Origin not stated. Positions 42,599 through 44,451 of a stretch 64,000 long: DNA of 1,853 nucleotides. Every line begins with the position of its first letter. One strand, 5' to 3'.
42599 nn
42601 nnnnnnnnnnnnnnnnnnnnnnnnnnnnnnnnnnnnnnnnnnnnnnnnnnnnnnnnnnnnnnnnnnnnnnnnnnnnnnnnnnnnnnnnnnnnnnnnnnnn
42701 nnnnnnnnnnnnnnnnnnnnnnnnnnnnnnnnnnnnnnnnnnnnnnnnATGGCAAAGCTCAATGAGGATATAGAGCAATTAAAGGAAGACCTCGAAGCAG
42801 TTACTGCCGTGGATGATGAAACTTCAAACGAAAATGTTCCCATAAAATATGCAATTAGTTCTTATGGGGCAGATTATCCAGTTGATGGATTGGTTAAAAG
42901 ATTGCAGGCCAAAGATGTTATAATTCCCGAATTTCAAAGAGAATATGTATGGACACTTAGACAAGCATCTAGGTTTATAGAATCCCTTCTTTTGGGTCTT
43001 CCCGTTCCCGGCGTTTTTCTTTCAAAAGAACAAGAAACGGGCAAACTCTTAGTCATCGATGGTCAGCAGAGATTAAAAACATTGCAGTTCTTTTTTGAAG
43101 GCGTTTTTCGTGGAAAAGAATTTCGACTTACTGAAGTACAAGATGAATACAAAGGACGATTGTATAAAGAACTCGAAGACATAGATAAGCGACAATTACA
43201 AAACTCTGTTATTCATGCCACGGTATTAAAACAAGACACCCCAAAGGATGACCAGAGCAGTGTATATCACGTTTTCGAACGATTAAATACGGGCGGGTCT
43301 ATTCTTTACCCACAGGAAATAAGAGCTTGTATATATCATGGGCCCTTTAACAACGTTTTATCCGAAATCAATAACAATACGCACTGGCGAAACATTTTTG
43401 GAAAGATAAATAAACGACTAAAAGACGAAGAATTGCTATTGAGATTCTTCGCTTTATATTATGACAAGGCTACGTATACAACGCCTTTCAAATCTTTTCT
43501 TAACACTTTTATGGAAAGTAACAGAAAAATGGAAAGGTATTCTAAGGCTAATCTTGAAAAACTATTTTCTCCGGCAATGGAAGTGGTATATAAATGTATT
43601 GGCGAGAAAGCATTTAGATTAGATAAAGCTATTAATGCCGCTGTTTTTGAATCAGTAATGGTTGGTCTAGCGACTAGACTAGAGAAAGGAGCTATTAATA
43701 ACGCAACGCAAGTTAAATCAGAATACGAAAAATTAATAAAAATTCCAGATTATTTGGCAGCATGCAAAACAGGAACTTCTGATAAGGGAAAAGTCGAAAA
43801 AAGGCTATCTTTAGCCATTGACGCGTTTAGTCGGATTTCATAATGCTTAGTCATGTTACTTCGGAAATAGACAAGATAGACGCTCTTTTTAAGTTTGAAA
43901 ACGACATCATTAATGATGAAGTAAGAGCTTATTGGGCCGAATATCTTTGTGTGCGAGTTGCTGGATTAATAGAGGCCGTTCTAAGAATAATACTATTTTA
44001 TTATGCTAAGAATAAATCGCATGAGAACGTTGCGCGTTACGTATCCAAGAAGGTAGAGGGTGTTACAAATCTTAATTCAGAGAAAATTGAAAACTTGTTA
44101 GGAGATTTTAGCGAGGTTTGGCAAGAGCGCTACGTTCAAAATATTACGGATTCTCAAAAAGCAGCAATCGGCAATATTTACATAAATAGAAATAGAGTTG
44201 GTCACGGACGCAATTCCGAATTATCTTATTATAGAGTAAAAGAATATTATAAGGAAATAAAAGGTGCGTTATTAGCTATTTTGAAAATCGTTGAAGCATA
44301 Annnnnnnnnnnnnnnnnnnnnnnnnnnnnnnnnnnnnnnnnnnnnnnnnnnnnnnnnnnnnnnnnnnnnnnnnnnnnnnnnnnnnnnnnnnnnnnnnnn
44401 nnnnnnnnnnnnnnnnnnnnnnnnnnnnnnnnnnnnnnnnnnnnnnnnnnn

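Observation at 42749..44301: Translationally coupled DUF262 (DGQQR) and HEPN (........) pair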

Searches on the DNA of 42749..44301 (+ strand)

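Call 42: search_dna_similar(query=window:42749-44301:+, collection=ecoli_genomes, mode=distant, max_evalue=0.01, max_rows=20)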
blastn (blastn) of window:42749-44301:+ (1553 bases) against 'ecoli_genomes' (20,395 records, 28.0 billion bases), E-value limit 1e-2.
No match.
